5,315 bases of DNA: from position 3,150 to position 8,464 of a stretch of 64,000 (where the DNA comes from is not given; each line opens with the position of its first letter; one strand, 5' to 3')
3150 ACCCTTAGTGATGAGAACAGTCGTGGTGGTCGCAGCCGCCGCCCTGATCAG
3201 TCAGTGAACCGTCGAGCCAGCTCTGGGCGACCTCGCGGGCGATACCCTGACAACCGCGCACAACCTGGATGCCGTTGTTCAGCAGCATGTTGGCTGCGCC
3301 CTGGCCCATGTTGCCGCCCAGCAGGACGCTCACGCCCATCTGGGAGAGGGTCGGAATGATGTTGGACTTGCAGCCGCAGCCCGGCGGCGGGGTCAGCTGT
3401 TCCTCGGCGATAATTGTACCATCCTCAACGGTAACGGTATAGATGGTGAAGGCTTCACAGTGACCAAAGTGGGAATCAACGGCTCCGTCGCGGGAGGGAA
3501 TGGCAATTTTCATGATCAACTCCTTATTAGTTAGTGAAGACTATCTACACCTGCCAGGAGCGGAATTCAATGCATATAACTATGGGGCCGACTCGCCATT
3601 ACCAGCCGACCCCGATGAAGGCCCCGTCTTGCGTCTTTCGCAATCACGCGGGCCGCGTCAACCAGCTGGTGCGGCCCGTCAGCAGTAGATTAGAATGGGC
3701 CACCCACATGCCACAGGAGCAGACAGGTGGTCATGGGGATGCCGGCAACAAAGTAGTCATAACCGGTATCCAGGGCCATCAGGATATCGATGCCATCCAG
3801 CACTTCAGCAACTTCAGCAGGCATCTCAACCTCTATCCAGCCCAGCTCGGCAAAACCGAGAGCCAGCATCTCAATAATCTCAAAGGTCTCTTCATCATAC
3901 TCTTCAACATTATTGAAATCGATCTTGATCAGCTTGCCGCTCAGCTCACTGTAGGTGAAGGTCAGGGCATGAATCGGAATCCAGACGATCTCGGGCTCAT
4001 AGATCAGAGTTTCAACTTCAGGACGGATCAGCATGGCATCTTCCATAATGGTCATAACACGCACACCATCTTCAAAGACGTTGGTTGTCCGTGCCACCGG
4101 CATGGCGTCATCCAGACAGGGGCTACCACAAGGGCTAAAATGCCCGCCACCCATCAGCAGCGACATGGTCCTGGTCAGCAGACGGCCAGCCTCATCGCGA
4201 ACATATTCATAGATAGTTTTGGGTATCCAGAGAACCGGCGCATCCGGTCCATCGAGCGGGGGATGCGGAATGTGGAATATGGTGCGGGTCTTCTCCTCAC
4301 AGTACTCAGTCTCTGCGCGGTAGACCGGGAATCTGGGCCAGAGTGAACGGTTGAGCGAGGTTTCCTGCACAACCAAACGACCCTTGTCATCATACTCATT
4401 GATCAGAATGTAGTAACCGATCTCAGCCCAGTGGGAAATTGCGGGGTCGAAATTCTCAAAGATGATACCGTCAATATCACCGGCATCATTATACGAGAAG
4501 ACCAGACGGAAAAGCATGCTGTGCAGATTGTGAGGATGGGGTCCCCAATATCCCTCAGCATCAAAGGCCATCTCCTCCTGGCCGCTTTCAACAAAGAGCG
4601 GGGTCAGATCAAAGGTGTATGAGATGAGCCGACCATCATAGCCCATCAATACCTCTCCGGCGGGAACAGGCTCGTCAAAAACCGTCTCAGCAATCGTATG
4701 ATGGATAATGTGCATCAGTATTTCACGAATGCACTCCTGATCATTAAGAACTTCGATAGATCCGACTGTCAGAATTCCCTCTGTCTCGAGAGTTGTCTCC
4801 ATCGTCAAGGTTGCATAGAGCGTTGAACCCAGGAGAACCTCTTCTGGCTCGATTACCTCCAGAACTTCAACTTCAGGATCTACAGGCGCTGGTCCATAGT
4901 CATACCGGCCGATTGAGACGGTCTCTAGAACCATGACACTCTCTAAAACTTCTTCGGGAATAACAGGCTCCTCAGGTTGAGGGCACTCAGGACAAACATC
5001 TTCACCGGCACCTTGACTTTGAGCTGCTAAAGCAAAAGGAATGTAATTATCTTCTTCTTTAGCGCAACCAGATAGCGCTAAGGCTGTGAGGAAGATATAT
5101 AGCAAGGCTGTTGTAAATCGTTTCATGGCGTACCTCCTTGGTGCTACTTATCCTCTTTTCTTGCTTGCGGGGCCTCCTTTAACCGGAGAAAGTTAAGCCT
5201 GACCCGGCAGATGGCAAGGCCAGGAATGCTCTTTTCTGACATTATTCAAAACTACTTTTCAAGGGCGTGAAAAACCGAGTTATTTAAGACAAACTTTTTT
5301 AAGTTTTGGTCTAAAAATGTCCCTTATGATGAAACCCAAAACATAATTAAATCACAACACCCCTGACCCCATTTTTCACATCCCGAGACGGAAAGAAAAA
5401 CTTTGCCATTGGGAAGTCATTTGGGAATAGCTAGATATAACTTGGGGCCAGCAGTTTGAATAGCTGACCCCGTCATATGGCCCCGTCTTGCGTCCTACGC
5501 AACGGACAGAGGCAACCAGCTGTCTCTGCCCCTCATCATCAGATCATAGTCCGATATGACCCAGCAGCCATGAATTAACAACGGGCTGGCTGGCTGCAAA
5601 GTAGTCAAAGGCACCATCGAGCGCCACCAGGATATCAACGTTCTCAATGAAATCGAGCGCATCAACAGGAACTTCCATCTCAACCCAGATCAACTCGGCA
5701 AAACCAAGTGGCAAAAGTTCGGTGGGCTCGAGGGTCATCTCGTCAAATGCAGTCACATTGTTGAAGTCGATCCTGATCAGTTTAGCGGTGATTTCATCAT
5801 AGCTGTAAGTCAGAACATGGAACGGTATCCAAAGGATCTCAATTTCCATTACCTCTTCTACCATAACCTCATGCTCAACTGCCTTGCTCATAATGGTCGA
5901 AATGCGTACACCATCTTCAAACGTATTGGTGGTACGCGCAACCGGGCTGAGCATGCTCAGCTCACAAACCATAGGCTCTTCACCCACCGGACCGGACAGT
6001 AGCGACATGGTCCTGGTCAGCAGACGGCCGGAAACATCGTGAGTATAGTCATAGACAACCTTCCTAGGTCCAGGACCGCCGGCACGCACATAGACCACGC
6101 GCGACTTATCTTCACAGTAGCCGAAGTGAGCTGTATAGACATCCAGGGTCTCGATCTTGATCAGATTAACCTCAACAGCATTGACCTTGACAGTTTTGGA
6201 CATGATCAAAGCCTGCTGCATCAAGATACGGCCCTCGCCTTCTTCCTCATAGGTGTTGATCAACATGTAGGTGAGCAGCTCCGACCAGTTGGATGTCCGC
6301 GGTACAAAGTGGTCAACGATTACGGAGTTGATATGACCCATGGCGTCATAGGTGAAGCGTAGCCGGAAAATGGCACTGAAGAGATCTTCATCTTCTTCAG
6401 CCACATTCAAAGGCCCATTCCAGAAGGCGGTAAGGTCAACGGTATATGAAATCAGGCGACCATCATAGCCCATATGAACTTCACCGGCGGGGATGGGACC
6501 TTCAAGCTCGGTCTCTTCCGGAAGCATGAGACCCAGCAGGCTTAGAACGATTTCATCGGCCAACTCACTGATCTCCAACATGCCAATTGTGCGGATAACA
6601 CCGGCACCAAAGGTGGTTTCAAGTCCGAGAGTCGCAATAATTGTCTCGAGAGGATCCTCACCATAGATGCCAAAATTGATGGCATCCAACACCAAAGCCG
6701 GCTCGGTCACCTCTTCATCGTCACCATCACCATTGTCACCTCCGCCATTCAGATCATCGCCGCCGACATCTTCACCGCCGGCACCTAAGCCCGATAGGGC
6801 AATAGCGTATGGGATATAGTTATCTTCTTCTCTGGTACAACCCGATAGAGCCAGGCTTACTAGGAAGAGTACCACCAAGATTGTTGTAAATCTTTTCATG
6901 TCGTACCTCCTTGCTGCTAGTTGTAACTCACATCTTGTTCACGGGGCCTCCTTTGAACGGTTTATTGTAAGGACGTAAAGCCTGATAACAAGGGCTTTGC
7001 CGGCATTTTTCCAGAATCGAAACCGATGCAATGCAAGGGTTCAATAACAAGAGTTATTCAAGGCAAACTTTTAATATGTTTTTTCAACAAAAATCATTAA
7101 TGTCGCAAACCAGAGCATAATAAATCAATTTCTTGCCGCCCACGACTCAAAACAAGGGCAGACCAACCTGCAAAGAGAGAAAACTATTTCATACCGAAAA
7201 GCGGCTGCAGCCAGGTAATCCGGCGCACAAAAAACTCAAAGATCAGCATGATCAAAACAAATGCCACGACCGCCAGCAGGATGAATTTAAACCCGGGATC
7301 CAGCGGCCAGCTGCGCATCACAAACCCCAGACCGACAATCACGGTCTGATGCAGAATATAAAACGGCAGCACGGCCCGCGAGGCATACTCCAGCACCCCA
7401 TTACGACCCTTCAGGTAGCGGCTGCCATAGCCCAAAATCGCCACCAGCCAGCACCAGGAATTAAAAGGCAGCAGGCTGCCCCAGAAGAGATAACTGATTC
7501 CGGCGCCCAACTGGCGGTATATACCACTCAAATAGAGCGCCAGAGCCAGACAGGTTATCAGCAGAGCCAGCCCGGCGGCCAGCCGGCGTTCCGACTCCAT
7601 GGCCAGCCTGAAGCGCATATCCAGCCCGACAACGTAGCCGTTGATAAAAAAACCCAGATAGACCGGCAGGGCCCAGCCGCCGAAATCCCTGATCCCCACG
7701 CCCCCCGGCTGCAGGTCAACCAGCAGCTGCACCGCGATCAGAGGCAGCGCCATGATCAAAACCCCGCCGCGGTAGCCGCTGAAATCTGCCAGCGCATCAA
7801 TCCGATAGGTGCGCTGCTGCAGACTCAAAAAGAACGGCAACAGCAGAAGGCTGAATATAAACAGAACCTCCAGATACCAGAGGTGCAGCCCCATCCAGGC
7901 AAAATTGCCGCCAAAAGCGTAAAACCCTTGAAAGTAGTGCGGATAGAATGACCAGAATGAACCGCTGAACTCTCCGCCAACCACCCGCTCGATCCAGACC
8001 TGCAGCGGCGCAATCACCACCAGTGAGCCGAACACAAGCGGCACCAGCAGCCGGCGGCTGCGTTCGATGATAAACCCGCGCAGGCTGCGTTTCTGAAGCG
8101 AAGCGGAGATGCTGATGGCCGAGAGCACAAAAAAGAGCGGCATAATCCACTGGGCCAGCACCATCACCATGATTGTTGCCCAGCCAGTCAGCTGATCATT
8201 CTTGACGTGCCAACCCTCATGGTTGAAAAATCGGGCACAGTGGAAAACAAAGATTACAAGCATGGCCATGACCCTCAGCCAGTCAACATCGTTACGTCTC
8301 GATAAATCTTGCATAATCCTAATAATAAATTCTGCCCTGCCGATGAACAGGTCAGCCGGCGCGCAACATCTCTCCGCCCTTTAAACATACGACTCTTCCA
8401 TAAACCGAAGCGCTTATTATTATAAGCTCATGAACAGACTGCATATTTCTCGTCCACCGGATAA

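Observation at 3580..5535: Shared structured 3'-UTR element with compensatory base changes behind two tandem paralogous lipoprotein genes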

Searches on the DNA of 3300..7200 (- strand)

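Call 6: search_rna_families(source=window, start=3300, end=7200, threshold=evalue, max_evalue=10, show_alignments=3)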
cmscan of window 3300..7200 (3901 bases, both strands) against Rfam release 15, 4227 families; matches with E-value up to 10: 7.
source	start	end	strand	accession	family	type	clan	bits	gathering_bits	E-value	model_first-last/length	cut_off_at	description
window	5941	5991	-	RF00593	snoU83B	Gene; snRNA; snoRNA; CD-box;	-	19.4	35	1.4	1-94/94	no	Small nucleolar RNA U83B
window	3852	3915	-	RF01526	ceN106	Gene; snRNA; snoRNA; CD-box;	-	19.1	60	2.1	1-77/77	no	C. elegans snoRNA ceN106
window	4241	4331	+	RF03835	mir-955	Gene; miRNA;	-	18.8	50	1.7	1-81/81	no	mir-955 microRNA precursor family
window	6961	7002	-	RF02448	SpR20_sRNA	Gene; sRNA;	-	16.6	45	4.5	1-45/45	no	Streptococcus sRNA SpR20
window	6701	6764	-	RF01121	sR38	Gene; snRNA; snoRNA; CD-box;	-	13.6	50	8.1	1-59/59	no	Small nucleolar RNA sR38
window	5688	5740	-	RF01138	sR23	Gene; snRNA; snoRNA; CD-box;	-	13.5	45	5.3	1-54/54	no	Small nucleolar RNA sR23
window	4063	4118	+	RF02050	STnc470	Gene; sRNA;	-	13.1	80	4.4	1-226/226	no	Salmonella enterica sRNA STnc470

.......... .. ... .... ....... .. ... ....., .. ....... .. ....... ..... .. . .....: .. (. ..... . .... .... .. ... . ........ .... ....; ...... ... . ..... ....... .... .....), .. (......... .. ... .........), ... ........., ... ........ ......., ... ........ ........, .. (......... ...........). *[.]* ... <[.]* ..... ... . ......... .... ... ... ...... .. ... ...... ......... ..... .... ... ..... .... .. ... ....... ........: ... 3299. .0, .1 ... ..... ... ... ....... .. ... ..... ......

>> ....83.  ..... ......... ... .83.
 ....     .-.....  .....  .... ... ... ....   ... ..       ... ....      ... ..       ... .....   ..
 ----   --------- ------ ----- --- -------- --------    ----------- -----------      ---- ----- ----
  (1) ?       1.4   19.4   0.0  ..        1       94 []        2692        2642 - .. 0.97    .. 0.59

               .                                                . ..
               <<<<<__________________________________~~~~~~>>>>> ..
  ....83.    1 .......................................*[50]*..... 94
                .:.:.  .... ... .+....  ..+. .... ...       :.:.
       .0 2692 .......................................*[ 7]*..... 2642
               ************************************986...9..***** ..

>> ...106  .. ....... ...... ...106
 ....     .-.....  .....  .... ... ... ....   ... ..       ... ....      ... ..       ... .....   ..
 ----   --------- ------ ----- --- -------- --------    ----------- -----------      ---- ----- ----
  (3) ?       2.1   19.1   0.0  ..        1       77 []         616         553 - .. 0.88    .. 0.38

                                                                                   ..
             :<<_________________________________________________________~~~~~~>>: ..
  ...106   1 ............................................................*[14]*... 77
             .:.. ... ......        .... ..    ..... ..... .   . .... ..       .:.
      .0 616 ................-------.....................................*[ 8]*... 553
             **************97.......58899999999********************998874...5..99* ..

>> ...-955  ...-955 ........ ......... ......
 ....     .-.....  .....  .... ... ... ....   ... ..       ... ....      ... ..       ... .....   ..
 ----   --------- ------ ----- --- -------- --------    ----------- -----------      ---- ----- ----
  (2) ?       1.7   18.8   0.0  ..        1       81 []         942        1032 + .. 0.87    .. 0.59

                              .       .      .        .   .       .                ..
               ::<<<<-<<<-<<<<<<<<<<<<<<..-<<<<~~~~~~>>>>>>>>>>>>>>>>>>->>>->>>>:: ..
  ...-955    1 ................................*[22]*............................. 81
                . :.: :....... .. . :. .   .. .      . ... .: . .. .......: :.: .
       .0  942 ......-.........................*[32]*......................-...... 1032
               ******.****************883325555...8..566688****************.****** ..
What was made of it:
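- On Any Rfam 15 family (riboswitches, sRNAs, terminator-type motifs, leaders): The region 3300-7200 at E<=10 gave 7 weak chance hits, none overlapping 3574-3689 or 5435-5543 (call 6).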

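Call 46: build_rna_model(alignment_id=A4, structure=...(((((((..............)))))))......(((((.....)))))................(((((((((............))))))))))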
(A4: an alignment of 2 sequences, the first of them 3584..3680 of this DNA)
Model R1 built from alignment A4 (2 sequences, 98 columns); structure: as given.
model positions 98; base pairs 21; branch points 2; effective number of sequences 1.03; information 0.591 bits per position. Calibrated on 0.2 Mb of random sequence (short: E-values are rough).
structure used (alignment columns):
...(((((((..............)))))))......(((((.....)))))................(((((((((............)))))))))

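Call 47: search_with_rna_model(model_id=R1, source=window, filters=off, max_evalue=10)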
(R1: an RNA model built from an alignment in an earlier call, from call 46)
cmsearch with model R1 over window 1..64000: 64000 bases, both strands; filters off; matches with E-value up to 10: 55.
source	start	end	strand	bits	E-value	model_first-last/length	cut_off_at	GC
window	3584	3680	-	114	1.5e-23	1-98/98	no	0.69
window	5444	5534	-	103.3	3.6e-21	1-98/98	no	0.62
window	46743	46831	+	19.1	0.011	1-98/98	no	0.69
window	3647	3735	+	14.9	0.092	1-98/98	no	0.64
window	9335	9421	+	13.6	0.17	1-98/98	no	0.63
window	5501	5593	+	13.1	0.22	1-98/98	no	0.54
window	54130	54243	+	12.9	0.25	1-98/98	no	0.69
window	61155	61226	+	12.6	0.29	1-98/98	no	0.62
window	16151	16247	+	11.3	0.55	1-98/98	no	0.71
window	5395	5471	+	11.3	0.56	1-98/98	no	0.44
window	20939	21019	-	11.2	0.59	1-98/98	no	0.62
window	29742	29815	-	10.4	0.89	1-98/98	no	0.66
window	10643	10738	-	10.2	0.98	1-98/98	no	0.59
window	20181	20202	-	10.1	1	7-28/98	no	0.73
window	17687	17783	-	9.8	1.2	1-98/98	no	0.72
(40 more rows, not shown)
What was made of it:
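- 3574..3689 (-): Element copy 1, whole conserved stretch from the base after the stop codon to the end of the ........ tail. Covariance model 114 bits (call 47).
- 5435..5543 (-): Element copy 2, whole conserved stretch. Covariance model 103 bits (call 47).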

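Call 75: search_with_rna_model(model_id=R1, sources=[L001, L002, L003, L004, L006, L007, L008, L009, L010, L011, L012, L013, L014, L015, L016, L017, L018, L019, L020, L021, L022, L023, L024, L025, L026], max_evalue=1)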
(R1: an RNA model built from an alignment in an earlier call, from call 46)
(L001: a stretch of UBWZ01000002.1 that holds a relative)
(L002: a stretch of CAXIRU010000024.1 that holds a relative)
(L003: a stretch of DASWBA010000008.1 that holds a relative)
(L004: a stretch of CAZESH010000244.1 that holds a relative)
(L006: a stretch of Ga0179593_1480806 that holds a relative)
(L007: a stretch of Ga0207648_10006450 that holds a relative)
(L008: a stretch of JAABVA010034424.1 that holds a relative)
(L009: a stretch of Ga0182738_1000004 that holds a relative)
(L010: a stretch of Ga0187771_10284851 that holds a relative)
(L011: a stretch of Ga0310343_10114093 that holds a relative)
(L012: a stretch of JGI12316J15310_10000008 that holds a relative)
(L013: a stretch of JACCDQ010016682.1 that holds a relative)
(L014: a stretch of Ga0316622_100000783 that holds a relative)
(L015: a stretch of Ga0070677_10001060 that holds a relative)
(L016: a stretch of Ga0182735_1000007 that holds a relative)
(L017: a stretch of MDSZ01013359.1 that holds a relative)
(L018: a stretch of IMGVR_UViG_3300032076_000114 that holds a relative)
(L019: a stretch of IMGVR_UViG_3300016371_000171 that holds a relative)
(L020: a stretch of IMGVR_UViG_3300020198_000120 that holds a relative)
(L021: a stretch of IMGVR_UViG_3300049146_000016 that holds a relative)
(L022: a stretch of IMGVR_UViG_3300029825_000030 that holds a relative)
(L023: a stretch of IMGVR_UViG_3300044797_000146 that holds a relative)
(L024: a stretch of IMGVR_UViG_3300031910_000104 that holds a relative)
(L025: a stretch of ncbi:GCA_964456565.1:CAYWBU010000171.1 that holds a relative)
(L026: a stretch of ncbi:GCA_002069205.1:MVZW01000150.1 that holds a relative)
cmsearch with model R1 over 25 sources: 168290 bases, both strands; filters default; matches with E-value up to 1: 3.
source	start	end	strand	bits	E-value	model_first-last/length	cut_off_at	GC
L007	7171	7270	+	13.3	0.55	1-98/98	no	0.68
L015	7511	7610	-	13.3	0.55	1-98/98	no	0.68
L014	6308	6388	-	12.7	0.72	1-98/98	no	0.63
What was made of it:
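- Tried and rejected: None scores with the model (call 75).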

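Call 77: search_dna_similar(query=window:3570-3690:-, collection=plasmids, mode=distant, max_evalue=0.1, max_rows=10)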
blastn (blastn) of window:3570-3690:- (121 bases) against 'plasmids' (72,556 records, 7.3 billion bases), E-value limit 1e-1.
Records with a match: 2; places in all: 2; records where one place covers at least 80% of the query: 0.
Best place of each record, by identity: 80-90% 2.
By first word of the organism name: Rhizobium 2.
By predicted mobility (MOB-suite, as given by PLSDB): non-mobilizable 2.
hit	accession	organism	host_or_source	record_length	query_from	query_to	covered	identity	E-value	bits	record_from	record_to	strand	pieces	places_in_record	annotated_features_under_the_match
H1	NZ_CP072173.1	Rhizobium sp. AB2/73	Phyla canescens,cell culture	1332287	32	79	40%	81.6%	9e-2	43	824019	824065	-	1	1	record has no annotation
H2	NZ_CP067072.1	Rhizobium sp. AB2/73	Phyla canescens,cell culture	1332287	32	79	40%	81.6%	9e-2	43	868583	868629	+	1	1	record has no annotation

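Call 78: search_dna_similar(query=window:3570-3690:-, collection=phages, mode=distant, max_evalue=0.1, max_rows=10)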
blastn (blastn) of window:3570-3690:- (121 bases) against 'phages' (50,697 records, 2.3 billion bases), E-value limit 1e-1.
No match.
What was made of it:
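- BLAST against plasmids and phages gave none either (calls 77, 78).
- Tried and rejected: BLAST against plasmids and phages gave nothing meaningful (calls 77, 78).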

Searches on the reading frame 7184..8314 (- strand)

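Call 13: search_protein_families(library=pfam, proteins=[window:7184-8314:-], max_evalue=0.01)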
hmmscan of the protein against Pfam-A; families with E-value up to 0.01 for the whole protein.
window:7184-8314:- (376 aa): 1 family
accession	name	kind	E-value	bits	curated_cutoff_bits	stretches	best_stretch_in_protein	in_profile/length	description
PF01757.29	Acyl_transf_3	-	2.7e-28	99.4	31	1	8-358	2-324/326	Acyltransferase domain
